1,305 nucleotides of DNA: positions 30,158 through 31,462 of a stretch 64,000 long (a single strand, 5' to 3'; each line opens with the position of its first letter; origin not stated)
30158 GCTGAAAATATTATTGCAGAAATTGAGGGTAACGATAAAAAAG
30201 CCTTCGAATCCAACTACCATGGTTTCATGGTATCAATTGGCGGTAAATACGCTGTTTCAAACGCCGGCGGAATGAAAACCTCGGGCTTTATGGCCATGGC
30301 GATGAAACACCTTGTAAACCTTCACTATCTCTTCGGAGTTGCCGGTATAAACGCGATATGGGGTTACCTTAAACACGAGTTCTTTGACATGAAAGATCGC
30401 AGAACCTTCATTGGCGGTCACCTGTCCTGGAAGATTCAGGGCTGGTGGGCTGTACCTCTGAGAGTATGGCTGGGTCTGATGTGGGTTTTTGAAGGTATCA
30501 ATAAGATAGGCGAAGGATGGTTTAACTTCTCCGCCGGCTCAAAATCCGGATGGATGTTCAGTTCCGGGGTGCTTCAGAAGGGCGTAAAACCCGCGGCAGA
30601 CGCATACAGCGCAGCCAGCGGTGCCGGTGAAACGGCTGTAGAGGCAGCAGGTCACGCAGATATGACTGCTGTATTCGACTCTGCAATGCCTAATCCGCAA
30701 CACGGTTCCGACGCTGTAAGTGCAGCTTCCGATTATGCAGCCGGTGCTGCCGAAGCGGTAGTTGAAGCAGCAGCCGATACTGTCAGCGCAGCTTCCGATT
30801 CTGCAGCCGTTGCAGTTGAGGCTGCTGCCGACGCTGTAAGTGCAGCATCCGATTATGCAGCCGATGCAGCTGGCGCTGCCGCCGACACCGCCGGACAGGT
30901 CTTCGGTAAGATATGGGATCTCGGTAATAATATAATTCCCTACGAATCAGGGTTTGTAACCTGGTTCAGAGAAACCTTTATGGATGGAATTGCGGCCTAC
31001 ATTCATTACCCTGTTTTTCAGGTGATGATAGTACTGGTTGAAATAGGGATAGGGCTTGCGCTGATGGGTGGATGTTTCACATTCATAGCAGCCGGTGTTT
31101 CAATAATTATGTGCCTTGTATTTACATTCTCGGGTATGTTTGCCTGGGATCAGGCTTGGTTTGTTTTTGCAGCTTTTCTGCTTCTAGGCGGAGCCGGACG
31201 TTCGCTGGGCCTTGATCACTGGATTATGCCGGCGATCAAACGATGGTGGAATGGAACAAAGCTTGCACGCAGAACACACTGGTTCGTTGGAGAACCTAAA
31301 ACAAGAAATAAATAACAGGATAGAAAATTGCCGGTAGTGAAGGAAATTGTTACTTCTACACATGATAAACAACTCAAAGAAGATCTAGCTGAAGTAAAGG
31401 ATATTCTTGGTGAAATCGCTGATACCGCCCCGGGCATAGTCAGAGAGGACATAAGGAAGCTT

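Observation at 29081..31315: NDH-2-like flavoprotein fused to a DoxX membrane domain through an Ala/Ser/Asp-rich tandem-repeat linker; followed by a polyprenyl synthase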

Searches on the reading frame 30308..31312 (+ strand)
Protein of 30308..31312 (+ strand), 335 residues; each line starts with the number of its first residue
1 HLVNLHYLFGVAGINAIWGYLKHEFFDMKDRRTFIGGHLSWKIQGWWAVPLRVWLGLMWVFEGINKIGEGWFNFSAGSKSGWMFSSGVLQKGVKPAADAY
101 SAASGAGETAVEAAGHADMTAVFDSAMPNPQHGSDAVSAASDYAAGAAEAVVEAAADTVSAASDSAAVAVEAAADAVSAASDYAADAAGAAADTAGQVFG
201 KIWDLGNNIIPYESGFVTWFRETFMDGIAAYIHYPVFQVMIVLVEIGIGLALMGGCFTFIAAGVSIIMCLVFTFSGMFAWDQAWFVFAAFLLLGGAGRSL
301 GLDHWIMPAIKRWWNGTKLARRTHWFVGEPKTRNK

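Call 7: search_protein_families(library=pfam, proteins=[window:30308-31312:+], max_evalue=10)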
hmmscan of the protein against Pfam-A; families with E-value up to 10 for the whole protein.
seq(335 aa): 4 families
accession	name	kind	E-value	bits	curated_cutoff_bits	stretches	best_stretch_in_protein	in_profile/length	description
PF07681.17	DoxX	-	0.017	16.2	23.6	2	234-275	41-82/85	DoxX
PF04173.18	DoxD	-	0.4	11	22.7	1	237-318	67-156/167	TQO small subunit DoxD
PF13567.11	DUF4131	-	0.82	9.8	31.6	1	256-315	6-63/165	Domain of unknown function (DUF4131)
PF07291.16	MauE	-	0.84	10.4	27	1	236-280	47-91/128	Methylamine utilisation protein MauE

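Call 31: search_protein_families(library=pfam, alignment_id=A2, max_evalue=0.01)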
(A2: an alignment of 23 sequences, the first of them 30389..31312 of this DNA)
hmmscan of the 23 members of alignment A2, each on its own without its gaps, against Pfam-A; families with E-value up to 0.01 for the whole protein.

A. member 1, window:30389-31312:+ (308 aa): 0 families

B. families by the number of members that match (of 23 scanned): 3 families
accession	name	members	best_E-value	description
PF07681.17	DoxX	14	7.2e-07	DoxX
PF04173.18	DoxD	2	0.0037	TQO small subunit DoxD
PF07291.16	MauE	1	0.0059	Methylamine utilisation protein MauE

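Call 39: search_protein_representatives(alignment_id=A2)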
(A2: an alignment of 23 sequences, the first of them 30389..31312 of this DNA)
Query: 23 sequences, 241 profile positions. Proteins with E-value up to 0.001 (for the whole library): 471; up to 1e-10: 154; up to 1e-30: 49. The best 150 are listed.
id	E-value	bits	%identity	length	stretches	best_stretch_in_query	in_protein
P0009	1.0e-109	382.4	-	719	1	1-241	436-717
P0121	3.8e-88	311.8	-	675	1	1-237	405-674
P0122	4.2e-88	311.7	-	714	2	64-237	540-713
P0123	4.7e-87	308.2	-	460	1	1-237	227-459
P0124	5.1e-87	308.1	-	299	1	1-237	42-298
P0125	4.7e-80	285.3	-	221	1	31-237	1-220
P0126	1.3e-76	274.0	-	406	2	66-212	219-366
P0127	4.6e-76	272.3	-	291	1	1-241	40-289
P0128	6.7e-72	258.6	-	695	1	1-241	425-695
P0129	6.4e-70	252.1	-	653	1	1-239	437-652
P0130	1.1e-65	238.3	-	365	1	3-239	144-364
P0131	6.6e-63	229.2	-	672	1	1-237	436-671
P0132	1.1e-61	225.2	-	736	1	3-237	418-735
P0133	4.6e-61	223.1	-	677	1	1-238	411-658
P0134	2.0e-59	217.8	-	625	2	94-240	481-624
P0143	6.5e-47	176.8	-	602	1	1-235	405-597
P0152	2.9e-41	158.3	-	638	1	1-234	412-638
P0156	1.1e-37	146.6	-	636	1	2-232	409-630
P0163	1.7e-34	136.1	-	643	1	5-222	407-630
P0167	1.9e-31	126.2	-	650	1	2-224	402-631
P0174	9.3e-29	117.4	-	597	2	119-223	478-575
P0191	4.2e-23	98.9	-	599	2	142-219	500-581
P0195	6.0e-23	98.3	-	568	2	123-219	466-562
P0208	2.9e-20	89.6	-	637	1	4-218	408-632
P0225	4.3e-17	79.2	-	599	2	141-216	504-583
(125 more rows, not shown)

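Call 40: list_cluster_members(proteins=[P0143, P0152, P0156, P0163, P0167, P0174, P0191, P0195, P0208, P0225])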
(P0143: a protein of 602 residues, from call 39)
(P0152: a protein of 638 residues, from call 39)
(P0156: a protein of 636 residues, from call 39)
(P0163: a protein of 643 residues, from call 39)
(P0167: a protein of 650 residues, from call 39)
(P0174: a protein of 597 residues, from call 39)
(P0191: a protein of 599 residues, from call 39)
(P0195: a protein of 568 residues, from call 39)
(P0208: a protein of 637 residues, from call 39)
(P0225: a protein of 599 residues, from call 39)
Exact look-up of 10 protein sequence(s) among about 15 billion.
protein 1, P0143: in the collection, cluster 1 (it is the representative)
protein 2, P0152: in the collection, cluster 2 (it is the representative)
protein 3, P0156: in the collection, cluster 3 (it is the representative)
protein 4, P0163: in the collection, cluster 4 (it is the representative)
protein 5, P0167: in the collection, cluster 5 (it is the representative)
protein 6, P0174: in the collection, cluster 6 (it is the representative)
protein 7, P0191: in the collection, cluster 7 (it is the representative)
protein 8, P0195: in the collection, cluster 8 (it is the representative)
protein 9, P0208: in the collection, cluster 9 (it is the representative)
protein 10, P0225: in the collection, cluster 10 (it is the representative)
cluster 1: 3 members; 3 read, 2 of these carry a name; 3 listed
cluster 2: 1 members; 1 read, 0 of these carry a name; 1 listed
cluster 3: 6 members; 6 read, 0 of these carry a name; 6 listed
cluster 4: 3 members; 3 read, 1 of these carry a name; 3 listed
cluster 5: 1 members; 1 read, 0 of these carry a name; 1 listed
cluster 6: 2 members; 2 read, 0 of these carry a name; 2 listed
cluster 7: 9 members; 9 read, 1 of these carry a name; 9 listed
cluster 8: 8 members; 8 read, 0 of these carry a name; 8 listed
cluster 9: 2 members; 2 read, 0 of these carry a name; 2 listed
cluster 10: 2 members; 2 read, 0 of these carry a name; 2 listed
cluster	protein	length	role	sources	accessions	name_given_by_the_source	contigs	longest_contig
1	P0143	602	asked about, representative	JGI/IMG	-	NADH:ubiquinone reductase (H+-translocating)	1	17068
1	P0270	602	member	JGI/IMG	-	NADH:ubiquinone reductase (H+-translocating)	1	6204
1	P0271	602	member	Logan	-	-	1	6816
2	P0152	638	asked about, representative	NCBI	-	-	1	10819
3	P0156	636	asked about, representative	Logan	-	-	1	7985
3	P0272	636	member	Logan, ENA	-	-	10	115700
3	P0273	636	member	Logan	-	-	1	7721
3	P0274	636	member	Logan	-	-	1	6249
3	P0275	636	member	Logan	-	-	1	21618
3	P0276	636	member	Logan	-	-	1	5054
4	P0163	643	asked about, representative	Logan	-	-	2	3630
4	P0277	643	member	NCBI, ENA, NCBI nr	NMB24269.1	MAG: FAD-dependent oxidoreductase [Firmicutes bacterium] | FAD-dependent oxidoreductase [Bacillota bacterium]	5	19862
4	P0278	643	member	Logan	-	-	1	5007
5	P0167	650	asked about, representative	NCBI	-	-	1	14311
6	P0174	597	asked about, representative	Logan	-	-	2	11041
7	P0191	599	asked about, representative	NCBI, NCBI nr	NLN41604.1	MAG: FAD-dependent oxidoreductase [Clostridiales bacterium] | FAD-dependent oxidoreductase [Clostridiales bacterium]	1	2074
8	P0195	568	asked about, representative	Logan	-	-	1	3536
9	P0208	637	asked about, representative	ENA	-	-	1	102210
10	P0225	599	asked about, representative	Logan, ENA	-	-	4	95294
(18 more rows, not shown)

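Call 46: find_homologous_proteins(query=P0277, max_evalue=1e-10)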
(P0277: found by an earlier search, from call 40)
Query P0277 (643 aa): 3017 proteins with E <= 1e-10 among 8000 candidates; the best 120 are listed.
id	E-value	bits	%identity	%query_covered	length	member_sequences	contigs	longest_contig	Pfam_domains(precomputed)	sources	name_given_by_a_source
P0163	0.0e+0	1373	94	100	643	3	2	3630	PF04173.19,PF07992.21,PF00070.34,PF07681.18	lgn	-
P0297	0.0e+0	1279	86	100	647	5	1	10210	PF04173.19,PF07992.21,PF00070.34,PF07681.18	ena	-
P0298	0.0e+0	1149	77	100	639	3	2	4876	PF04173.19,PF07992.21,PF00070.34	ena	-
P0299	3.6e-235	800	54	100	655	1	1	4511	PF07992.21,PF00070.34,PF07681.18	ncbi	-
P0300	1.1e-226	772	55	100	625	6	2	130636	PF04173.19,PF07992.21,PF00070.34,PF07681.18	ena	-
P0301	2.1e-223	761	52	100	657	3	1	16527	PF07992.21,PF00070.34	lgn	-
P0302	7.2e-218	743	52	99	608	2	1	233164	PF07992.21,PF00070.34,PF13738.13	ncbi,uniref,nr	ncbi:NAD(P)/FAD-dependent oxidoreductase [Thermotalea metallivorans]|uniref:NADH:ubiquinone reductas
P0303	1.3e-217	742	53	100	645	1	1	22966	PF07992.21,PF00070.34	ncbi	ncbi:MAG: NAD(P)/FAD-dependent oxidoreductase [Chloroflexota bacterium]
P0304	2.8e-215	735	54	70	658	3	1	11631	PF07992.21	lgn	-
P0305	1.8e-214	732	50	99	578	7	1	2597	PF07992.21,PF00070.34,PF07681.18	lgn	-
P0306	9.3e-214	730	52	99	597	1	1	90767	PF07992.21,PF00070.34,PF13738.13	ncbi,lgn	ncbi:MAG: FAD-dependent oxidoreductase [Bacillota bacterium]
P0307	2.1e-212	725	51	100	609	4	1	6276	PF07992.21,PF00070.34,PF13738.13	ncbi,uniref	ncbi:FAD-dependent oxidoreductase [Anaerosolibacter sp.]|uniref:FAD-dependent oxidoreductase n=1 Tax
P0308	2.0e-211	722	50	100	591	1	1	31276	PF07992.21,PF00070.34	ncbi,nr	ncbi:MAG: FAD-dependent oxidoreductase [Clostridia bacterium]|nr:FAD-dependent oxidoreductase [Clost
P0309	6.1e-211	720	51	99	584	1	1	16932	PF04173.19,PF07992.21,PF00070.34,PF07681.18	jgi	jgi:NADH dehydrogenase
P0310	3.1e-210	718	52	100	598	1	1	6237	PF07992.21,PF00070.34,PF13738.13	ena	-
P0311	1.2e-209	716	53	72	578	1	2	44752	PF04173.19,PF07992.21,PF00070.34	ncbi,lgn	-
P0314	1.3e-208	713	53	70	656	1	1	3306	PF01266.31,PF04173.19,PF07992.21,PF00070.34,PF13738.13,PF13454.13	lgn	-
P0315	1.9e-208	712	51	73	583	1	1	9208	PF07992.21,PF00070.34,PF07681.18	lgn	-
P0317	7.3e-208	710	52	72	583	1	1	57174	PF07992.21,PF00070.34,PF07681.18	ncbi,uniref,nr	ncbi:FAD-dependent oxidoreductase [Defluviitalea phaphyphila]|uniref:FAD-dependent oxidoreductase n=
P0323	2.8e-204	698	51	72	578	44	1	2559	PF04173.19,PF07992.21,PF00070.34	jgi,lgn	jgi:NADH dehydrogenase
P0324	3.3e-204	698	52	99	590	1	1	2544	PF07992.21,PF00070.34,PF13738.13,PF07681.18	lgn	-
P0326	6.9e-204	697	50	73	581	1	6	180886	PF07992.21,PF00070.34,PF13738.13,PF07681.18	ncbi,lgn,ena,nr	ncbi:MAG: FAD-dependent oxidoreductase [Epulopiscium sp.]|nr:FAD-dependent oxidoreductase [Candidatu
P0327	3.7e-203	695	53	72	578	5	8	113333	PF04173.19,PF07992.21,PF00070.34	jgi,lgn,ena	-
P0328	3.8e-203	695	50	99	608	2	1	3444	PF07992.21,PF00070.34,PF07681.18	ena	-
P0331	2.4e-202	692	52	99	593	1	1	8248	PF07992.21,PF00070.34,PF13738.13,PF07681.18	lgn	-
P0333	4.3e-202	691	49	100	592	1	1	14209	PF04173.19,PF07992.21,PF00070.34,PF07681.18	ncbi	-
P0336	2.8e-201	688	48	100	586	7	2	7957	PF04173.19,PF07992.21,PF00070.34,PF07681.18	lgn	-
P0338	4.8e-201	688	52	99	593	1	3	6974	PF01266.31,PF07992.21,PF00070.34,PF07681.18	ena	-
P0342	3.3e-199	681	47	100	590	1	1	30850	PF04173.19,PF07992.21,PF00070.34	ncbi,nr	ncbi:MAG: FAD-dependent oxidoreductase [Clostridia bacterium]|nr:FAD-dependent oxidoreductase [Clost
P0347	1.2e-197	676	47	100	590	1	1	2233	PF04173.19,PF07992.21,PF00070.34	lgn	-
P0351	3.1e-197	675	47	100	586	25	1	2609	PF07992.21,PF00070.34,PF07681.18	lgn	-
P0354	1.6e-196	673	48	99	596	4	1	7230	PF07992.21,PF00070.34,PF13738.13,PF07681.18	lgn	-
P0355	1.8e-196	672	49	99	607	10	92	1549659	PF04173.19,PF07992.21,PF00070.34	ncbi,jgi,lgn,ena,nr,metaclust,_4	ncbi:MAG: FAD-dependent oxidoreductase [Clostridiales bacterium]|jgi:NADH dehydrogenase|nr:FAD-depen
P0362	4.7e-196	671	47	100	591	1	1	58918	PF04173.19,PF07992.21,PF00070.34,PF13738.13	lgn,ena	-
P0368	1.9e-195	669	47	100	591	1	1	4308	PF04173.19,PF07992.21,PF00070.34,PF13738.13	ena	-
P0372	1.3e-194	666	49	100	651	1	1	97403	PF04173.19,PF07992.21,PF00070.34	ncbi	-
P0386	8.2e-193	660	50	100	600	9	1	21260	PF04173.19,PF07992.21,PF00070.34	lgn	-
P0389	1.3e-192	660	48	99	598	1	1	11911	PF07992.21,PF00070.34,PF13738.13,PF07681.18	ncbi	-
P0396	5.6e-192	658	48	99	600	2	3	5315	PF04173.19,PF07992.21,PF00070.34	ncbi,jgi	jgi:NADH dehydrogenase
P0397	7.5e-192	657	47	100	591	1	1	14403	PF04173.19,PF07992.21,PF00070.34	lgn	-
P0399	1.3e-191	656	47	100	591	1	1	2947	PF07992.21,PF00070.34,PF07681.18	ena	-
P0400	1.4e-191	656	49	99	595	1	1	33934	PF04173.19,PF07992.21,PF00070.34,PF07681.18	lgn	-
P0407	4.4e-191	655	48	100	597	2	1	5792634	PF07992.21,PF00070.34,PF13738.13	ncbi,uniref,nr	ncbi:NAD(P)/FAD-dependent oxidoreductase [Geosporobacter ferrireducens]|uniref:NADH:ubiquinone reduc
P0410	6.5e-191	654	49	100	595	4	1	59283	PF04173.19,PF07992.21,PF00070.34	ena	-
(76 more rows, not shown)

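Call 57: find_encoding_contigs(protein=P0407, flank=9000, max_places=1)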
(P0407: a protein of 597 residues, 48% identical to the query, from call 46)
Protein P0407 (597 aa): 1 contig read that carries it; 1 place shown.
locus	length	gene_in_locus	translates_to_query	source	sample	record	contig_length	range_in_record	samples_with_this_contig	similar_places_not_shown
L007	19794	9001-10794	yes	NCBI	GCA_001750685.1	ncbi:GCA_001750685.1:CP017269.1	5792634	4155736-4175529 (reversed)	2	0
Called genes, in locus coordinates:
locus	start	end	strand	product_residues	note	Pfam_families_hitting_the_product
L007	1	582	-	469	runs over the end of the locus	PF02378:PTS_EIIC, PF02302:PTS_IIB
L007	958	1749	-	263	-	PF00142:Fer4_NifH (weak), PF01656:CbiA, PF02374:ArsA_ATPase (weak), PF09140:MipZ (faint), PF10609:ParA (weak), PF13614:AAA_31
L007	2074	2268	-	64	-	-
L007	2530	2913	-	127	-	PF04237:YjbR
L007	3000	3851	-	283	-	PF00583:Acetyltransf_1, PF13673:Acetyltransf_10 (weak), PF13508:Acetyltransf_7, PF08445:FR47 (faint), PF00583:Acetyltransf_1 (weak), PF13673:Acetyltransf_10 (weak)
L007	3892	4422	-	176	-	PF03773:ArsP_1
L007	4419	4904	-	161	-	PF03773:ArsP_1 (weak)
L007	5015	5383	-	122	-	PF02579:Nitro_FeMo-Co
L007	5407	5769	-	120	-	PF02082:Rrf2 (weak), PF12840:HTH_20, PF13412:HTH_24, PF01022:HTH_5, PF08279:HTH_11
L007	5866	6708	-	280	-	PF00149:Metallophos, PF12850:Metallophos_2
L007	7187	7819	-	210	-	PF06445:GyrI-like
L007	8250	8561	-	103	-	-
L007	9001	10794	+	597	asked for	PF00070:Pyr_redox (faint), PF07992:Pyr_redox_2, PF13738:Pyr_redox_3 (faint)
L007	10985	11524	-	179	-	PF00578:AhpC-TSA, PF08534:Redoxin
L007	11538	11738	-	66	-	-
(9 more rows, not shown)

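Call 58: find_encoding_contigs(protein=P0355, flank=9000, max_places=1)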
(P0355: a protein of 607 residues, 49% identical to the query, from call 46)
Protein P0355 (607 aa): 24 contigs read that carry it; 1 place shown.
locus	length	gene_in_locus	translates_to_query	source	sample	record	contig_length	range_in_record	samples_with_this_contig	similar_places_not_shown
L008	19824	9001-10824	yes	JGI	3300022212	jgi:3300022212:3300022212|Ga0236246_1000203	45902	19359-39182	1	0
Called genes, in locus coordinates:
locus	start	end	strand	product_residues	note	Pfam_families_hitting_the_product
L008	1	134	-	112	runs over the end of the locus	-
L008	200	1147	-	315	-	PF01545:Cation_efflux, PF16916:ZT_dimer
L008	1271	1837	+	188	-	PF04260:DUF436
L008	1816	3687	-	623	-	PF04108:ATG17_like (weak), PF04513:Baculo_PEP_C (faint), PF06419:COG6_N (faint), PF07889:DUF1664 (faint)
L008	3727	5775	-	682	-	PF03176:MMPL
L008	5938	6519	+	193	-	PF00440:TetR_N (faint), PF14278:TetR_C_8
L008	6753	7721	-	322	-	PF00348:polyprenyl_synt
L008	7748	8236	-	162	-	PF07456:Hpre_diP_synt_I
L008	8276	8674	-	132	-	PF07009:NusG_II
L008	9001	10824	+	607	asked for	PF07992:Pyr_redox_2, PF00070:Pyr_redox (weak), PF04173:DoxD (weak)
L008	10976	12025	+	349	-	PF11258:DUF3048, PF17479:DUF3048_C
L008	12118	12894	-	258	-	PF13353:Fer4_12, PF04055:Radical_SAM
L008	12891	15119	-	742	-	PF02901:PFL-like, PF01228:Gly_radical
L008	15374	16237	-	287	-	PF01116:F_bP_aldolase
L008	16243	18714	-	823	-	PF00676:E1_dh, PF02779:Transket_pyr, PF02780:Transketolase_C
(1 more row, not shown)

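Call 88: predict_structure(alignment_id=A2)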
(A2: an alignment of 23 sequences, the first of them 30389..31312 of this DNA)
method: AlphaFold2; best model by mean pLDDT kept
length: 308 residues; sequences in the alignment: 23
mean_pLDDT: 68.3   pTM: 0.59
mean pLDDT of the five models: 68.3, 66.1, 62.7, 61.0, 57.0
residues with pLDDT >= 90: 40; 70-90: 118; 50-70: 80; < 50: 70
segments of 3 or more residues with pLDDT < 50: 92-143
pLDDT, mean of each block of 10 residues (from residue 1): 49 69 89 91 81 78 69 69 56 46 37 36 40 39 48 52 56 58 89 90 87 92 88 88 88 83 77 66 78 73 53
secondary structure, 60 per line:
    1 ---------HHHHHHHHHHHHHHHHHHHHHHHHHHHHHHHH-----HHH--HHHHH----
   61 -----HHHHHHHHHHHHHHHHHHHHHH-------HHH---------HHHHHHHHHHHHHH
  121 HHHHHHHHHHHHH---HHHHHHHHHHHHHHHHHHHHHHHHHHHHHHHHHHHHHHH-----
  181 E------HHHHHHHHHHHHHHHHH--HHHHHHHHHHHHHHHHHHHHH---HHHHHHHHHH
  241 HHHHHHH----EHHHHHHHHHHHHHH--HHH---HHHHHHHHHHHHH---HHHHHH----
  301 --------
elements in order: H10-41 H52-56 H66-87 H107-133 H137-175 H188-204 H207-227 H231-247 H253-266 H275-287 H291-296

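Call 93: fold_search(model_id=the predicted structure, library=pdb)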
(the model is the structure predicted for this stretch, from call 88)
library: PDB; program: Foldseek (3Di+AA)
matches with E <= 10: 5; with E <= 0.001: 0
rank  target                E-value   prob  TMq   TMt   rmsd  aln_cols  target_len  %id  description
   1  7n6g_3N               5.5e+00  0.02  0.13  0.11  42.8       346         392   12  C1 of central pair (released 2022-05-18)
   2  7jh5_A                7.7e+00  0.02  0.13  0.14  23.4       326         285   12  Co-LOCKR: de novo designed protein switch (released 2020-09-02)
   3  8r5s_D                8.5e+00  0.03  0.17  0.21  25.1       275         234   14  t113 - De-novo designed soluble homotetramer (released 2024-11-27)
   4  5lki_A                8.9e+00  0.02  0.13  0.04  43.3       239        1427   14  Cryo-EM structure of the Tc toxin TcdA1 in its pore state (released 2016-08-31)
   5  7zdc_C                8.9e+00  0.02  0.15  0.10  27.4       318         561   13  IF(heme/confined) conformation of CydDC in ADP(CydD) bound state (Dataset-3) (released 2023-04-19)
